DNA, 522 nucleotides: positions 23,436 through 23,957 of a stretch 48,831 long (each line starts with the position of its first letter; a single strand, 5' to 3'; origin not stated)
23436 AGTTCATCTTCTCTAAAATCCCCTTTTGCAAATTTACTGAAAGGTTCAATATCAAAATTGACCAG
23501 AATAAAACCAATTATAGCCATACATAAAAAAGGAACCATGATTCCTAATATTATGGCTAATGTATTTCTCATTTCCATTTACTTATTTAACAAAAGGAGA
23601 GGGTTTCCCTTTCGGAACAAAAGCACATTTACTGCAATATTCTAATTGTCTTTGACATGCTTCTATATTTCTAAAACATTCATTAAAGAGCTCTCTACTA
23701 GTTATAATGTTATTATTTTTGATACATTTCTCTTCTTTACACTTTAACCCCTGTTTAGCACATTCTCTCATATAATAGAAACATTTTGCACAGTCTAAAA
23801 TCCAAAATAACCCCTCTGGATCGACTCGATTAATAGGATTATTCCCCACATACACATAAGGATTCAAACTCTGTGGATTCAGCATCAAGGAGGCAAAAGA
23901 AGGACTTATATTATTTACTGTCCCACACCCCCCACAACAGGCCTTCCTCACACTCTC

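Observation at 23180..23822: Unrecognised RHS toxin tip (74 aa, 9 Cys) plus a 4-TM candidate immunity gene in an AT-rich cassette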

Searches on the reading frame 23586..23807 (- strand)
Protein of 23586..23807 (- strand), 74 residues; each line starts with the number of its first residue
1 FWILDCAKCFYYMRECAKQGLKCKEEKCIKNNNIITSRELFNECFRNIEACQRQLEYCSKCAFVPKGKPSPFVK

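Call 7: search_protein_families(library=pfam, proteins=[window:23586-23807:-], max_evalue=0.1)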
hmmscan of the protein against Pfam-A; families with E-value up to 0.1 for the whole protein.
seq(74 aa): 1 family
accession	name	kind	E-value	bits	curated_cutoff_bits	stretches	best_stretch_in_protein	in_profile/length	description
PF18595.6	Nuf2_DHR10-like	-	0.045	14.3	28.4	0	5-57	34-89/117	Nuf2, DHR10-like domain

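Call 8: search_protein_families(library=ncbifam, proteins=[window:23586-23807:-], max_evalue=0.1)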
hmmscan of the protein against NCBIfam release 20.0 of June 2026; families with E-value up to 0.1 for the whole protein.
seq(74 aa): 0 families

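Call 10: find_homologous_proteins(query=window:23586-23807:-, max_evalue=10)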
Query seq(74 aa) (74 aa): 1 proteins with E <= 10 among 1 candidates.
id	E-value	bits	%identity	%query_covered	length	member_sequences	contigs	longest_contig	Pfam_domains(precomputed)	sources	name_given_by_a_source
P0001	5.0e-19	86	89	61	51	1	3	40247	-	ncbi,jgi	jgi:hypothetical protein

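Call 13: find_encoding_contigs(protein=P0001, flank=10000)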
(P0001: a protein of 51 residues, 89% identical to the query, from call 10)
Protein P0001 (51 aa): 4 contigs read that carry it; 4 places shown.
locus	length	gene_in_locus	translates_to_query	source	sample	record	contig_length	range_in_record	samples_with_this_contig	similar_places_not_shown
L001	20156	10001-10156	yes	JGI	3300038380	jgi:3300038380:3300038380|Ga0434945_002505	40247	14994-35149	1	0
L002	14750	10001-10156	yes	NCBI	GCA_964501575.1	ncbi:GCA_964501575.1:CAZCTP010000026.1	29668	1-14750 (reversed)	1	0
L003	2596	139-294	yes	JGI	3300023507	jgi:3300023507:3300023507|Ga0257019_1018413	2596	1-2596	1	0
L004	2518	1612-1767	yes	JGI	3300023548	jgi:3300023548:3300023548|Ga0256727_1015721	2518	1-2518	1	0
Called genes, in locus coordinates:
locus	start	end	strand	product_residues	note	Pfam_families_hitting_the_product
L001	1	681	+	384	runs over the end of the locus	PF06050:HGD-D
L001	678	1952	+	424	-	PF06050:HGD-D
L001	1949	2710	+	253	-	PF01869:BcrAD_BadFG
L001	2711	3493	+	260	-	PF01869:BcrAD_BadFG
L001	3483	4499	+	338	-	-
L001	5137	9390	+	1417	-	PF11617:Cu-binding_MopE, PF20148:DUF6531, PF25023:TEN_YD-shell, PF25023:TEN_YD-shell, PF05593:RHS_repeat, PF25023:TEN_YD-shell, PF05593:RHS_repeat, PF25023:TEN_YD-shell, +10 more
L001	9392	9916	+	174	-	-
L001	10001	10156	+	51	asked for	-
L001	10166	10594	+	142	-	-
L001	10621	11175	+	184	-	PF25023:TEN_YD-shell, PF03527:RHS (weak)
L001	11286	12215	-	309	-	PF08902:DUF1848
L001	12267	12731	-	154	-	-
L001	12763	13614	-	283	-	PF01987:AIM24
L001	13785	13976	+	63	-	PF12728:HTH_17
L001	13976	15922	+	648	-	PF01541:GIY-YIG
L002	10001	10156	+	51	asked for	-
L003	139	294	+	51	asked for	-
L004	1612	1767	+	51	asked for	-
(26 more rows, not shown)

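Call 28: search_protein_representatives(protein=window:23586-23807:-)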
Query: 74 residues. Proteins with E-value up to 0.001 (for the whole library): 11; up to 1e-10: 6; up to 1e-30: 0. The best 11 are listed.
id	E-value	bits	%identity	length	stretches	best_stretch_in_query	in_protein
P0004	1.4e-23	98.7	63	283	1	1-71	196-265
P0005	4.8e-23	97.0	67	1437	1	1-69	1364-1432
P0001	1.6e-19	85.8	89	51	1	27-74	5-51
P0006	1.2e-16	76.7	59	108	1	3-67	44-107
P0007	3.6e-13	65.6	44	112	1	1-67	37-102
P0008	5.8e-11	58.6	45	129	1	2-67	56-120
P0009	2.6e-08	50.1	42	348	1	3-63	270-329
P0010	7.3e-07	45.5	52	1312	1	3-62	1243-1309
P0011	1.7e-05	41.2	41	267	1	2-71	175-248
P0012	2.9e-04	37.2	34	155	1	2-71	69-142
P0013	3.3e-04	37.1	51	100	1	32-70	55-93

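Call 29: predict_structure(alignment_id=A1)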
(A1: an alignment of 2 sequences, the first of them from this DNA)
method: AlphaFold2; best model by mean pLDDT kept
length: 74 residues; sequences in the alignment: 2
mean_pLDDT: 68.7   pTM: 0.55
mean pLDDT of the five models: 68.7, 56.3, 49.1, 49.1, 44.8
residues with pLDDT >= 90: 0; 70-90: 39; 50-70: 32; < 50: 3
segments of 3 or more residues with pLDDT < 50: none
pLDDT, mean of each block of 10 residues (from residue 1): 66 78 71 72 71 71 60 52
secondary structure, 60 per line:
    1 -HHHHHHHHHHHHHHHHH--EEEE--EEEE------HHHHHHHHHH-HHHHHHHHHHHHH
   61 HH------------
elements in order: H2-18 E21-24 E27-30 H37-46 H48-62

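Call 32: find_homologous_proteins(query=A3, max_evalue=0.01)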
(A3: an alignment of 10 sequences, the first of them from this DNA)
Query A3 (10 sequences) (74 aa, profile of the alignment): 5 proteins with E <= 0.01 among 121 candidates.
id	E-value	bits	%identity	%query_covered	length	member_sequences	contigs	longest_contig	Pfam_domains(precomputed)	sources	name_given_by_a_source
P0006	4.0e-27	112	58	89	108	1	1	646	-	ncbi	-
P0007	1.5e-25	107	39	89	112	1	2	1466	-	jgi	jgi:hypothetical protein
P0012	1.8e-24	103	32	84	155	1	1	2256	-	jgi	-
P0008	2.7e-24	103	44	89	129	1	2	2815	-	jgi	-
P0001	1.4e-12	65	89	61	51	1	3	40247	-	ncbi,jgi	jgi:hypothetical protein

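Call 34: find_encoding_contigs(protein=P0008, flank=10000)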
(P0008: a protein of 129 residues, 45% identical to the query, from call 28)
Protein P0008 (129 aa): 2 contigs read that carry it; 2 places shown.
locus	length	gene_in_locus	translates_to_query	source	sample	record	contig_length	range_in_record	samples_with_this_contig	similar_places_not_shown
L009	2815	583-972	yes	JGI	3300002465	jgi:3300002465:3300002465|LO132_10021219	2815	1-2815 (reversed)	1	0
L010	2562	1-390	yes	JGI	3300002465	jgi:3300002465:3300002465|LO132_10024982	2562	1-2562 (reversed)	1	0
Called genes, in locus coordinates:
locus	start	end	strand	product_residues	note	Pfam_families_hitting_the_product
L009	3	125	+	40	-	?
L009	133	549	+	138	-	-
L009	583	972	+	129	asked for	-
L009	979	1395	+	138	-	-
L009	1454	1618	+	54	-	-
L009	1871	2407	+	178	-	-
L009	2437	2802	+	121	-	-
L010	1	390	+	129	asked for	?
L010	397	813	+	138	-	-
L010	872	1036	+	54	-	-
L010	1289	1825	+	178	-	-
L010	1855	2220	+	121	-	-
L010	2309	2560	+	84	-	?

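Call 35: find_encoding_contigs(protein=P0012, flank=10000)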
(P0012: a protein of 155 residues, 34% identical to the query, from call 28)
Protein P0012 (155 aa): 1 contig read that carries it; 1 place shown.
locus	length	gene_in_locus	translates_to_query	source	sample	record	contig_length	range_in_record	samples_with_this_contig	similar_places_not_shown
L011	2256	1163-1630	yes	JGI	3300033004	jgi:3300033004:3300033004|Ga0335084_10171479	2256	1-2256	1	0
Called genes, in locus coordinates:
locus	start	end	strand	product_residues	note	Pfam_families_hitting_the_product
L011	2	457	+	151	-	?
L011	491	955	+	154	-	-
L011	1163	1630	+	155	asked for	-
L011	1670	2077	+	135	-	-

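Call 36: find_encoding_contigs(protein=P0005, flank=10000)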
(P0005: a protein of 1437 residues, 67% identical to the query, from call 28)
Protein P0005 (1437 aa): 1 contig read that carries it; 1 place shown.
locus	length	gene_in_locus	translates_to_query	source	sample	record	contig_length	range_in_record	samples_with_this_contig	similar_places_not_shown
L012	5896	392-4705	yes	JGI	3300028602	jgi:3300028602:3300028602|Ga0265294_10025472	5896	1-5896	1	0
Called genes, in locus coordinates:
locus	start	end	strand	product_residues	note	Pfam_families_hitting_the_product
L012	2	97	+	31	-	?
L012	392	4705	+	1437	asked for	PF20148:DUF6531, PF05593:RHS_repeat (weak), PF25023:TEN_YD-shell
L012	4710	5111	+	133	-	-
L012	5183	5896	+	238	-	?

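Call 39: find_encoding_contigs(protein=P0010, flank=10000)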
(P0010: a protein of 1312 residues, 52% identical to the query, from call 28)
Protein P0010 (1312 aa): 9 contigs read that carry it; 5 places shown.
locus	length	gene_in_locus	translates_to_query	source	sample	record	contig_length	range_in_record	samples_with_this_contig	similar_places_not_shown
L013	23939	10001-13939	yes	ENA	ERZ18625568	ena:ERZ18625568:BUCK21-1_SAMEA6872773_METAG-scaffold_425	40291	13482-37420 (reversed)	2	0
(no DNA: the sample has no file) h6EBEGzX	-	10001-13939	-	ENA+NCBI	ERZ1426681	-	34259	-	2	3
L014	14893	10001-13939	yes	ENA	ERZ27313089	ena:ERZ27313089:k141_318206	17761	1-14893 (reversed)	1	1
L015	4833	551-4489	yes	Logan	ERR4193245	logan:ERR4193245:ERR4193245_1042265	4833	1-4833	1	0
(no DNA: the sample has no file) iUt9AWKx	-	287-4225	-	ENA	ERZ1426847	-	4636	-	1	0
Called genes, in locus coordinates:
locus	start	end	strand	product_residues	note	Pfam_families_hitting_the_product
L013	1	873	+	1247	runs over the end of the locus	?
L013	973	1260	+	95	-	PF05402:PqqD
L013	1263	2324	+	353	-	PF04055:Radical_SAM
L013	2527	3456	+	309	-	PF27840:ScmC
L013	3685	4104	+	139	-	-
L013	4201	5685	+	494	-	PF10082:BBP2_2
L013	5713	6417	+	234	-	PF00730:HhH-GPD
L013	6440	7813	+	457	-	PF03023:MurJ, PF01554:MatE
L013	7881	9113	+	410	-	PF00133:tRNA-synt_1 (faint), PF01406:tRNA-synt_1e, PF09334:tRNA-synt_1g (weak)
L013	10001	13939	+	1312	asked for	PF05593:RHS_repeat, PF25023:TEN_YD-shell, PF05593:RHS_repeat, PF25023:TEN_YD-shell, PF05593:RHS_repeat, PF25023:TEN_YD-shell, PF05593:RHS_repeat, PF25023:TEN_YD-shell, +7 more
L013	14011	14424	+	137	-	-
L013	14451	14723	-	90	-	-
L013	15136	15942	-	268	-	PF01553:Acyltransferase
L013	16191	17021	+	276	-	PF01592:NifU_N, PF04324:Fer2_BFD, PF01106:NifU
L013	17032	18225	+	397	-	PF00266:Aminotran_5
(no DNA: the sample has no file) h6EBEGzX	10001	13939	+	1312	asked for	PF05593:RHS_repeat, PF25023:TEN_YD-shell, PF05593:RHS_repeat, PF25023:TEN_YD-shell, PF05593:RHS_repeat, PF25023:TEN_YD-shell, PF05593:RHS_repeat, PF25023:TEN_YD-shell, +7 more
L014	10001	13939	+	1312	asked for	PF05593:RHS_repeat, PF25023:TEN_YD-shell, PF05593:RHS_repeat, PF25023:TEN_YD-shell, PF05593:RHS_repeat, PF25023:TEN_YD-shell, PF05593:RHS_repeat, PF25023:TEN_YD-shell, +7 more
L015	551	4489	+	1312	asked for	PF05593:RHS_repeat, PF25023:TEN_YD-shell, PF05593:RHS_repeat, PF25023:TEN_YD-shell, PF05593:RHS_repeat, PF25023:TEN_YD-shell, PF05593:RHS_repeat, PF25023:TEN_YD-shell, +7 more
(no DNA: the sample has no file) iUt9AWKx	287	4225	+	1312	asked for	PF05593:RHS_repeat, PF25023:TEN_YD-shell, PF05593:RHS_repeat, PF25023:TEN_YD-shell, PF05593:RHS_repeat, PF25023:TEN_YD-shell, PF05593:RHS_repeat, PF25023:TEN_YD-shell, +7 more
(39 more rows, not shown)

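Call 40: find_encoding_contigs(protein=P0004, flank=10000)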
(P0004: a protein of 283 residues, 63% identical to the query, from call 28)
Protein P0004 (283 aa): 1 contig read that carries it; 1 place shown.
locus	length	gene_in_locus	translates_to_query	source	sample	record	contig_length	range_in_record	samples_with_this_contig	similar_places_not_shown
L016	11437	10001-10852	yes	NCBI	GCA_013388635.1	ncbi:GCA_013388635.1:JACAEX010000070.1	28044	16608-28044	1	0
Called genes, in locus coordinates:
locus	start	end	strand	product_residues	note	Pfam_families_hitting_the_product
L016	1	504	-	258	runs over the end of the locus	PF01012:ETF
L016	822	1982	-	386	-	PF02771:Acyl-CoA_dh_N, PF02770:Acyl-CoA_dh_M, PF00441:Acyl-CoA_dh_1, PF08028:Acyl-CoA_dh_2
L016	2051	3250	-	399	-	PF02515:CoA_transf_3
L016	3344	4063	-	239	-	-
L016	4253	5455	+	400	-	PF02441:Flavoprotein, PF04127:DFP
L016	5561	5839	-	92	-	PF09723:Zn_ribbon_8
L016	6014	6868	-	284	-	PF00140:Sigma70_r1_2, PF04542:Sigma70_r2, PF04545:Sigma70_r4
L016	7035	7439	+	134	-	PF08899:DUF1844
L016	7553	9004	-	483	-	PF00089:Trypsin, PF13365:Trypsin_2, PF00595:PDZ, PF13180:PDZ_2, PF17820:PDZ_6, PF00595:PDZ, PF13180:PDZ_2, PF17820:PDZ_6, +2 more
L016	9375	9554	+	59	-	-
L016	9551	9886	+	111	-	-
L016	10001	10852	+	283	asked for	PF05593:RHS_repeat (faint), PF25023:TEN_YD-shell, PF03527:RHS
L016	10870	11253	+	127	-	-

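Call 41: find_encoding_contigs(protein=P0009, flank=10000)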
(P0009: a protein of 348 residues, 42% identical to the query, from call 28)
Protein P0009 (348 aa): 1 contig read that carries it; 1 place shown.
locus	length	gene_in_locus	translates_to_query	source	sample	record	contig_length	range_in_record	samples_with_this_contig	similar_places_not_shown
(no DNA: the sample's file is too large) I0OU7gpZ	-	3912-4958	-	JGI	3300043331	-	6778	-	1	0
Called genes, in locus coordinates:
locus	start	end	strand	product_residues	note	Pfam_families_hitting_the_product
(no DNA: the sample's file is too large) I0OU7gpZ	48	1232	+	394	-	-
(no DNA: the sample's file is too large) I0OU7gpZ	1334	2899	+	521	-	PF00665:rve (weak), PF22483:Mu-transpos_C_2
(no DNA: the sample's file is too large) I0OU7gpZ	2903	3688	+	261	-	PF01695:IstB_IS21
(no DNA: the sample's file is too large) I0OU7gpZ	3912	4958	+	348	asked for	PF05593:RHS_repeat (faint), PF25023:TEN_YD-shell (weak)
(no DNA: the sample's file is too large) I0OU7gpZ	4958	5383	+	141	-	-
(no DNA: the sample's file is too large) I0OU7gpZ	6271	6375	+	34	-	-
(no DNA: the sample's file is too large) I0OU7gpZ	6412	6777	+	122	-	?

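Call 42: fold_search(model_id=the predicted structure, library=pdb)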
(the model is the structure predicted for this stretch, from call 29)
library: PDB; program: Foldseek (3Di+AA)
matches with E <= 10: 1; with E <= 0.001: 0
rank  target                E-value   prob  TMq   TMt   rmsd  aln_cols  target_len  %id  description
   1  3oa0_D                5.7e+00  0.03  0.21  0.07   6.4        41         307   17  Crystal structure of the WlbA (WbpB) Dehydrogenase from Thermus thermophilus in complex with NAD and UDP-GlcNAcA (released 2010-08-18)

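Call 48: find_related_loci(query=A5, collection=genome_contigs, flank=6000)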
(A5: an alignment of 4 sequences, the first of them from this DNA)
Query A5 (74 aa) in genome_contigs; peptide patterns used: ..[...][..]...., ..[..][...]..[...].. (x = any residue, [..] = any of these).
23 stretches matched a pattern; 3 encode a relative of the query (tblastn E <= 1e-3); 3 distinct loci.
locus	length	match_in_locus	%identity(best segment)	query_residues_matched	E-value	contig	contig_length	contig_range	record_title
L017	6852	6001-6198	63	1-67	1e-27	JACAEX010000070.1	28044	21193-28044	MAG: Syntrophaceae bacterium isolate L.E.D.62 k119_2062091, whole genome shotgun sequence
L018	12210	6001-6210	63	1-70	8e-25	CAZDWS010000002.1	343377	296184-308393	MAG TPA_asm: uncultured Geobacteraceae bacterium isolate SRP302447_co3_257 genome assembly, contig: NODE_60_length_34337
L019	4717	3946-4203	31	1-71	3e-8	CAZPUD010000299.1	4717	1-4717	MAG TPA_asm: uncultured candidatus Brocadiaceae bacterium isolate SRP093185_co1_14 genome assembly, contig: NODE_13662_l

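Call 57: search_protein_families(library=pfam, alignment_id=A3, max_evalue=1)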
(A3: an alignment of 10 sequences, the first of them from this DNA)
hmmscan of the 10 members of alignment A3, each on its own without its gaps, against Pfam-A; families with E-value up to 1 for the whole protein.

A. member 1, seq(74 aa): 1 family
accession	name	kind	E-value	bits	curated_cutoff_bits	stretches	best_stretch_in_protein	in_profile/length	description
PF18595.6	Nuf2_DHR10-like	-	0.045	14.3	28.4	1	5-57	34-89/117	Nuf2, DHR10-like domain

B. families by the number of members that match (of 10 scanned): 5 families
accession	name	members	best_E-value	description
PF24747.1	Zn-ribbon_GIR1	1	0.025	GIR1-like zinc ribbon domain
PF18595.6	Nuf2_DHR10-like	1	0.045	Nuf2, DHR10-like domain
PF24707.1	Swc3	1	0.19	Swc3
PF18048.7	TRAF6_Z2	1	0.23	TNF receptor-associated factor 6 zinc finger 2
PF18770.7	Arm_vescicular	1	0.29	Armadillo tether-repeat of vescicular transport factor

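Call 58: search_solved_structures(query=A3, max_evalue=10)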
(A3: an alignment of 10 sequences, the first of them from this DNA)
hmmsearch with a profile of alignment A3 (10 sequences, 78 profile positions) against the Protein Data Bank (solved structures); distinct sequences matched with E-value up to 10: 10.
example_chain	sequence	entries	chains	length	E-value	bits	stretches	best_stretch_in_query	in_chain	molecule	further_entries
9g4y_A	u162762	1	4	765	0.63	13.5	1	8-33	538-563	Short transient receptor potential channel 5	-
6aei_A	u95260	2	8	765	0.63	13.5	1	8-33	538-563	Short transient receptor potential channel 5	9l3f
7d4p_A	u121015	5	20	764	0.63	13.5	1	8-33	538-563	Short transient receptor potential channel 5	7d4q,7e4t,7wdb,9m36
9g50_A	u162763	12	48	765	0.63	13.5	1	8-33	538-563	Short transient receptor potential channel 5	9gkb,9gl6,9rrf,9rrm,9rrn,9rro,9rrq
9m4w_A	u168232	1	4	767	0.63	13.5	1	8-33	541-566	Short transient receptor potential channel 5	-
7x6c_C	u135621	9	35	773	0.64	13.5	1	8-33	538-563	Short transient receptor potential channel 5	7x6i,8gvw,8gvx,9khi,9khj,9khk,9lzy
9v6j_A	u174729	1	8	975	0.65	13.4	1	8-33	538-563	Short transient receptor potential channel 5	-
6ysn_A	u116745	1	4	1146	0.79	13.2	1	8-33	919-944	Maltose/maltodextrin-binding periplasmic protein,Short transient receptor potential channe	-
9k4i_A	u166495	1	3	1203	0.86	13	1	8-33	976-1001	Maltose/maltodextrin-binding periplasmic protein,Short transient receptor potential channe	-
9m5v_A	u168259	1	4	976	1.8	12.1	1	8-33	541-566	Short transient receptor potential channel 5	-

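Call 67: predict_structure(alignment_id=A3)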
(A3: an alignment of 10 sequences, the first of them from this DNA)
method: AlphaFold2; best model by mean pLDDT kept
length: 74 residues; sequences in the alignment: 10
mean_pLDDT: 81.4   pTM: 0.63
mean pLDDT of the five models: 81.4, 81.4, 79.8, 79.4, 77.0
residues with pLDDT >= 90: 24; 70-90: 37; 50-70: 9; < 50: 4
segments of 3 or more residues with pLDDT < 50: 71-74
pLDDT, mean of each block of 10 residues (from residue 1): 84 93 87 81 90 90 60 44
secondary structure, 60 per line:
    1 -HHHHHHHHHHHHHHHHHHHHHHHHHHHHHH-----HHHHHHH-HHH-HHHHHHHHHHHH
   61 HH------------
elements in order: H2-31 H37-43 H49-62

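Call 70: fold_search(model_id=the predicted structure, library=pdb)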
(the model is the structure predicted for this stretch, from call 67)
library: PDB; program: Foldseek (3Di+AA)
matches with E <= 10: 34; with E <= 0.001: 0
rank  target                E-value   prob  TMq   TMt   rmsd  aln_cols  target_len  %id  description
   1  8byx_B                4.6e+00  0.09  0.25  0.29   9.6        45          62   13  HOXB13-homodimer bound to DNA (released 2023-12-27)
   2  5eea_G                4.8e+00  0.06  0.26  0.30  10.5        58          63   16  Structure of HOXB13-DNA(CAA) complex (released 2016-10-26)
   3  6dkm_A                5.2e+00  0.16  0.51  0.49   6.5        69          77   16  DHD131 (released 2018-12-19)
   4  8amz_V                5.2e+00  0.07  0.29  0.12   6.5        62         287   16  Spinach 19S proteasome (released 2022-08-24)
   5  6dkm_G                5.5e+00  0.14  0.46  0.45   6.8        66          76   20  DHD131 (released 2018-12-19)
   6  5zeo                  5.8e+00  0.05  0.26  0.14   8.3        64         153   16  X-ray structure of sperm whale V21C/V66C/F46S myoglobin mutant with an intramolecular disulfide bond (released 2018-05-09)
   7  6tdu_E                6.2e+00  0.15  0.46  0.38   3.1        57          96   18  Cryo-EM structure of Euglena gracilis mitochondrial ATP synthase, full dimer, rotational states 1 (released 2019-11-27)
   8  4jq5_A                6.2e+00  0.09  0.34  0.30   6.0        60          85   15  Crystal structure of the human Nup49CCS2+3* coiled-coil segment (released 2014-09-24)
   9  3qo7                  6.6e+00  0.14  0.43  0.10   4.6        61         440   13  Crystal structure of the seryl-tRNA synthetase from Candida albicans (released 2011-08-03)
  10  9nkg_c                6.6e+00  0.03  0.23  0.10   7.3        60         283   13  Structure of substrate engaged MIDN-bound human 26S proteasome, EB-MIDN (Composite map) (released 2025-05-07)
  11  5m4y_A                7.0e+00  0.11  0.45  0.21   8.1        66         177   11  Crystal structure of the Sec3/Sso2 complex at 2.20 angstrom resolution (released 2017-02-08)
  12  2p22_B                7.0e+00  0.09  0.35  0.30   5.0        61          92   11  Structure of the Yeast ESCRT-I Heterotetramer Core (released 2007-06-05)
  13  6uu9_FFF              7.5e+00  0.13  0.39  0.13   5.5        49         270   14  E. coli mutant sigma-S transcription initiation complex with an 8-nt RNA ("Fresh" mutant crystal soaked with GTP, UT (released 2020-08-26)
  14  2dn0_MODEL_1_A        7.5e+00  0.06  0.27  0.27  11.1        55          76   11  Solution structure of the second homeobox domain of human zinc fingers and homeoboxes protein 3 (released 2006-10-24)
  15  6iwb_C                8.0e+00  0.12  0.45  0.28   4.6        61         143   10  Crystal structure of a computationally designed protein (LD3) in complex with BCL-2 (released 2019-12-11)
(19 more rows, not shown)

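Call 83: search_protein_families(library=phrogs, proteins=[window:23586-23807:-], max_evalue=0.1)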
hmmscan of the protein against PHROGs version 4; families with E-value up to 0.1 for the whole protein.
seq(74 aa): 0 families

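Call 84: search_protein_families(library=padloc, proteins=[window:23586-23807:-], max_evalue=0.1)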
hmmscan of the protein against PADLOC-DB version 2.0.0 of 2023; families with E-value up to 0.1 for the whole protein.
seq(74 aa): 0 families

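Call 86: fold_search(model_id=the predicted structure, library=viral)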
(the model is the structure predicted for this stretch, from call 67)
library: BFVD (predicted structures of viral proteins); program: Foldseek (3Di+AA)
matches with E <= 10: 123; with E <= 0.001: 0
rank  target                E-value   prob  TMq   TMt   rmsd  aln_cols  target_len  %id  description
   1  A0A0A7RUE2            9.5e-01  0.69  0.53  0.57   2.9        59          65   10  (no name in the UniProt tables at hand)
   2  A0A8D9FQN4            1.6e+00  0.44  0.54  0.41   7.4        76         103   16  Uncharacterized protein [uncultured marine phage]
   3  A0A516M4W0            2.6e+00  0.23  0.48  0.43   5.8        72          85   11  (no name in the UniProt tables at hand)
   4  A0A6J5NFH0            2.7e+00  0.11  0.32  0.18   5.8        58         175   10  Uncharacterized protein [uncultured Caudovirales phage]
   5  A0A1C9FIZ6            2.7e+00  0.09  0.34  0.07   7.6        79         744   13  (no name in the UniProt tables at hand)
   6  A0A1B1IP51            2.9e+00  0.08  0.33  0.33   8.8        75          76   15  (no name in the UniProt tables at hand)
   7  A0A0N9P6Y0            3.1e+00  0.25  0.47  0.55   4.1        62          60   10  (no name in the UniProt tables at hand)
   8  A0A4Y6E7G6            3.1e+00  0.16  0.43  0.42   7.9        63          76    6  (no name in the UniProt tables at hand)
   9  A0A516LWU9            3.1e+00  0.15  0.41  0.41   7.3        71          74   11  (no name in the UniProt tables at hand)
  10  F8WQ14                3.1e+00  0.11  0.35  0.33   5.4        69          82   13  (no name in the UniProt tables at hand)
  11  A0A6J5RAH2            3.3e+00  0.20  0.44  0.52   7.6        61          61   15  Uncharacterized protein [uncultured Caudovirales phage]
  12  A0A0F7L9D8            3.3e+00  0.11  0.37  0.29   4.7        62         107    8  Uncharacterized protein [uncultured marine virus]
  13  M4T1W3                3.3e+00  0.09  0.30  0.24   7.3        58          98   16  Uncharacterized protein [Cellulophaga phage phiST]
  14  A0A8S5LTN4            3.5e+00  0.35  0.46  0.53   1.9        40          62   22  Uncharacterized protein [Siphoviridae sp. ctKm44]
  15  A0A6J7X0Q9            3.5e+00  0.30  0.42  0.57   5.7        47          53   13  Uncharacterized protein [uncultured Caudovirales phage]
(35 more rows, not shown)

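Call 89: find_encoding_contigs(protein=P0011, flank=4000, max_places=3)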
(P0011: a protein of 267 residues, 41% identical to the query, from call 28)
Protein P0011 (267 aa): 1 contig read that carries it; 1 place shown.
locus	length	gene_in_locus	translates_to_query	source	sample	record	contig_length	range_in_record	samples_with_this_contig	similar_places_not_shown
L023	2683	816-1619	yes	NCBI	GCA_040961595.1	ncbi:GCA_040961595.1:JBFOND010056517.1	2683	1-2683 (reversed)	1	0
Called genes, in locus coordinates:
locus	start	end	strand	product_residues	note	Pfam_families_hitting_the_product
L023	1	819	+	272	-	?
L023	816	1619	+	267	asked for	-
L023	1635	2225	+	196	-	-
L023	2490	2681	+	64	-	?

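Call 90: find_encoding_contigs(protein=P0007, flank=4000, max_places=3)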
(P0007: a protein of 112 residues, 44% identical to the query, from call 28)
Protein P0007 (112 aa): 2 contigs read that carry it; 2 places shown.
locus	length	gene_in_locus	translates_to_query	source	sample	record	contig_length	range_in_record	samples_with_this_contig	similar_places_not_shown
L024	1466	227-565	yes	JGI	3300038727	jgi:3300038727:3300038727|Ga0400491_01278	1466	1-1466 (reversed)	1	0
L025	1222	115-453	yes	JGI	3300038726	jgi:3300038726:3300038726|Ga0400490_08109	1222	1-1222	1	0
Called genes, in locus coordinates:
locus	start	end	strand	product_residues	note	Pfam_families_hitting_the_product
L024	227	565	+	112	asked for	-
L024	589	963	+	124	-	-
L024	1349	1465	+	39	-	?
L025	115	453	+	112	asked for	-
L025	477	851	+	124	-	-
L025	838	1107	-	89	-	-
